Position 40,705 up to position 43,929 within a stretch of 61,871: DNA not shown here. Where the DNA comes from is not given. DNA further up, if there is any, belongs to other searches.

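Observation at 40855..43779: B12-type radical SAM enzyme tethered by a TM helix and Pro-rich linker to an extracytoplasmic Ig-like repeat array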

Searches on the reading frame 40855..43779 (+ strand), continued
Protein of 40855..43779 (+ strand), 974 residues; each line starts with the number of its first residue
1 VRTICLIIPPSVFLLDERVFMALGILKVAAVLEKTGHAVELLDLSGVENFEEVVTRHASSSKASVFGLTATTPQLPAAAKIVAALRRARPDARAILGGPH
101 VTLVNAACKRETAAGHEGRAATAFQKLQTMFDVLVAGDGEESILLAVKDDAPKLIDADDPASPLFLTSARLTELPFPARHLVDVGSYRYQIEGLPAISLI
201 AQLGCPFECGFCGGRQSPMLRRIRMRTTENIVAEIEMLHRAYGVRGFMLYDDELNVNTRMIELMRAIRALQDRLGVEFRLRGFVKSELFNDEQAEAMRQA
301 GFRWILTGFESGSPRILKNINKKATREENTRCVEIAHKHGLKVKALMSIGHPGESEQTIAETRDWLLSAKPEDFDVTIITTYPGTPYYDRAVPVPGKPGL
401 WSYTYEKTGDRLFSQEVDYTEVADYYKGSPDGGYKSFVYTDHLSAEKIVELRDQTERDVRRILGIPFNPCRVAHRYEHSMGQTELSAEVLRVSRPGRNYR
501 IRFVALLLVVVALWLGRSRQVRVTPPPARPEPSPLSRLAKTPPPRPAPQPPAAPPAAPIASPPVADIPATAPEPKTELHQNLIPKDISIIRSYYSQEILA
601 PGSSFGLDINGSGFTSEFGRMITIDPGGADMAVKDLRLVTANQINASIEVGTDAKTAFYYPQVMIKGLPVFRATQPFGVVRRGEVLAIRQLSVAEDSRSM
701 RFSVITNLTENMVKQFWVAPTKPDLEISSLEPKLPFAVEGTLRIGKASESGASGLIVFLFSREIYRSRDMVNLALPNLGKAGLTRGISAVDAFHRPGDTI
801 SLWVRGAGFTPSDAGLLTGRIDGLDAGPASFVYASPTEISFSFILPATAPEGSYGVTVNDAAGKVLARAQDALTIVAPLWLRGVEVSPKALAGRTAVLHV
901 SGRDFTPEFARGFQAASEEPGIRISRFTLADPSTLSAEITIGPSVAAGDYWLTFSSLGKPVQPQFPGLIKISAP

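Call 13: find_encoding_contigs(protein=P0121, flank=6000)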
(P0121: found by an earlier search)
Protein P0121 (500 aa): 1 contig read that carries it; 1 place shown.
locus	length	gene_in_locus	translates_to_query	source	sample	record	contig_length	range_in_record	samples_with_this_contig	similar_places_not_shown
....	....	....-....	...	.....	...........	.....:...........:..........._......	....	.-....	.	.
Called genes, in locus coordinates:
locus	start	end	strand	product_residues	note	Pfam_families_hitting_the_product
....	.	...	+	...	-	?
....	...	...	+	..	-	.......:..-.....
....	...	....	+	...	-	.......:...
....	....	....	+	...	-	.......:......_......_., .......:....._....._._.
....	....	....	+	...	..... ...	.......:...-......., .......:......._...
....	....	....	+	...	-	-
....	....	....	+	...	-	?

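Call 24: find_encoding_contigs(protein=P0009, flank=7000, max_places=1)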
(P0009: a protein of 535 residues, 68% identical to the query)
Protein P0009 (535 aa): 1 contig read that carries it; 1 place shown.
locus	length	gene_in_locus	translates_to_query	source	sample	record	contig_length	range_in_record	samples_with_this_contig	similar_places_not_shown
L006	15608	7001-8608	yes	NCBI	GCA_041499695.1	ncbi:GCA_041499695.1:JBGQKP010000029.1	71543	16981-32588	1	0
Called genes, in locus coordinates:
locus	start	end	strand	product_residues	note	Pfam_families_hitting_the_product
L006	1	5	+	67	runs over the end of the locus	-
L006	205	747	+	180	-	-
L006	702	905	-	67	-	-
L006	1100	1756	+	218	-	-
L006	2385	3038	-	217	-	PF07589:PEP_exosort_dom (weak)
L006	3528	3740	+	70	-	-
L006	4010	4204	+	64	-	-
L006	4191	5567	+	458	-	PF13727:CoA_binding_3 (faint), PF02397:Bac_transf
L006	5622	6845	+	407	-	PF13439:Glyco_transf_4 (weak), PF20706:GT4-conflict, PF00534:Glycos_transf_1, PF13692:Glyco_trans_1_4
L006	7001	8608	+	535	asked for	PF02310:B12-binding, PF04055:Radical_SAM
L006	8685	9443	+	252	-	PF02563:Poly_export, PF10531:SLBB, PF22461:SLBB_2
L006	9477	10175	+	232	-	PF10609:ParA (faint)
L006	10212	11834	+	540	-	PF04932:Wzy_C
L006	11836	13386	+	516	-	PF02706:Wzz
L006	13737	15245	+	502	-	PF01943:Polysacc_synt, PF13440:Polysacc_synt_3, PF03023:MurJ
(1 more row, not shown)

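Call 25: find_encoding_contigs(protein=P0011, flank=7000, max_places=1)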
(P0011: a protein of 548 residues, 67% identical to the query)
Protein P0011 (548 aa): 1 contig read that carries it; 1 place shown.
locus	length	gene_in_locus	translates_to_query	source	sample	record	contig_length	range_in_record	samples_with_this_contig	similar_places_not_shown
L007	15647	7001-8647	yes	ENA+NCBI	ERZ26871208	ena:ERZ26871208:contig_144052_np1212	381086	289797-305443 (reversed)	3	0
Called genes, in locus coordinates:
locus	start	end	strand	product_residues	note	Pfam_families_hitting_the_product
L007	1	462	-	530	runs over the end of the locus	PF02706:Wzz, PF13807:GNVR (faint)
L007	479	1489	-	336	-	PF01073:3Beta_HSD, PF01370:Epimerase, PF02719:Polysacc_synt_2 (weak), PF04321:RmlD_sub_bind (faint), PF16363:GDP_Man_Dehyd, PF07993:NAD_binding_4 (weak)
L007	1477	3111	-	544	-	PF04932:Wzy_C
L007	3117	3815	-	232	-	-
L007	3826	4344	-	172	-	PF02563:Poly_export, PF10531:SLBB, PF22461:SLBB_2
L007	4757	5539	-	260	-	PF05050:Methyltransf_21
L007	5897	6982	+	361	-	PF02397:Bac_transf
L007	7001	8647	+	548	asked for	PF02310:B12-binding, PF04055:Radical_SAM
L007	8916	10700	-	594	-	PF14827:dCache_3, PF00672:HAMP, PF00512:HisKA, PF02518:HATPase_c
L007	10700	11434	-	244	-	-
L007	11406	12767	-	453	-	-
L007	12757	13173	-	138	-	PF00072:Response_reg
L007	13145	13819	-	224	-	PF00072:Response_reg, PF00486:Trans_reg_C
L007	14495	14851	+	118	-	-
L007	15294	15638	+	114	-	-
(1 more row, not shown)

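Call 26: find_encoding_contigs(protein=P0041, flank=7000, max_places=1)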
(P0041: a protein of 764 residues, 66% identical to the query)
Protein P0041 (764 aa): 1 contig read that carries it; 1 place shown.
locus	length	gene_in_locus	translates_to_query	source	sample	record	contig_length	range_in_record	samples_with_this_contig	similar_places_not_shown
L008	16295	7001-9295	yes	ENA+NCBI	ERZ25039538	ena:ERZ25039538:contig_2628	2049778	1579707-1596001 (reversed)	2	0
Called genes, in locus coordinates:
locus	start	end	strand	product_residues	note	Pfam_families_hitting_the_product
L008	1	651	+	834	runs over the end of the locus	-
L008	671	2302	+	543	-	PF01120:Alpha_L_fucos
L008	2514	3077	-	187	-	-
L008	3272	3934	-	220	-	-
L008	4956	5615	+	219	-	PF02357:NusG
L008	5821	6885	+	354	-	PF13727:CoA_binding_3 (weak), PF02397:Bac_transf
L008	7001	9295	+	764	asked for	PF02310:B12-binding, PF04055:Radical_SAM, PF00483:NTP_transferase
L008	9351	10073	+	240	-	PF00483:NTP_transferase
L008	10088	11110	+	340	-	PF01370:Epimerase, PF02719:Polysacc_synt_2, PF04321:RmlD_sub_bind, PF05368:NmrA, PF08659:KR (weak), PF01073:3Beta_HSD, PF07993:NAD_binding_4, PF16363:GDP_Man_Dehyd, +1 more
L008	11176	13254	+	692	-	PF02310:B12-binding, PF04055:Radical_SAM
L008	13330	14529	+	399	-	PF00534:Glycos_transf_1, PF13692:Glyco_trans_1_4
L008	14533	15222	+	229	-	PF02563:Poly_export, PF10531:SLBB, PF22461:SLBB_2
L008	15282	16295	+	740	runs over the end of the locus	-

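Call 50: search_protein_families(library=pfam, proteins=[P0026, P0060], max_evalue=1)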
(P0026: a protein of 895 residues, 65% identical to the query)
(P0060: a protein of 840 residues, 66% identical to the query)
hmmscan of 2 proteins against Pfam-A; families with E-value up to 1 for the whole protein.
P0026 (895 aa): 6 families
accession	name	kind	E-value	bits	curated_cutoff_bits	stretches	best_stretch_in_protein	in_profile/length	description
PF04055.27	Radical_SAM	-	2.2e-22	80.4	29.5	1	600-766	2-166/166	Radical SAM superfamily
PF02310.24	B12-binding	-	3.3e-13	50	32.1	1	23-111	14-100/121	B12 binding domain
PF14890.11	Intein_splicing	-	0.00017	21.9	35.8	1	222-604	11-155/155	Intein splicing domain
PF14623.11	Vint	-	0.00028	21.2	27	1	205-289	1-77/166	Hint-domain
PF07591.16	PT-HINT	-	0.0014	19.3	27.7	1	222-292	10-85/137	Pretoxin HINT domain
PF05203.21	Hom_end_hint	-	0.28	11.5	32.1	1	206-235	1-30/228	Hom_end-associated Hint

P0060 (840 aa): 5 families
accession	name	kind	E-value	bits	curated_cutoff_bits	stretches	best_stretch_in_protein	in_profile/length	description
PF04055.27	Radical_SAM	-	1.3e-17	64.9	29.5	2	614-709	73-166/166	Radical SAM superfamily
PF02310.24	B12-binding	-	4e-12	46.5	32.1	1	22-124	14-117/121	B12 binding domain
PF16288.11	DUF4934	-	0.05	14.2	27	1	671-712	40-78/102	Domain of unknown function (DUF4934)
PF14056.11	DUF4250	-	0.081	13.4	27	1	431-452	34-55/55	Domain of unknown function (DUF4250)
PF10056.14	DUF2293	-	0.14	12.7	25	1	222-243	36-57/85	Uncharacterized conserved protein (DUF2293)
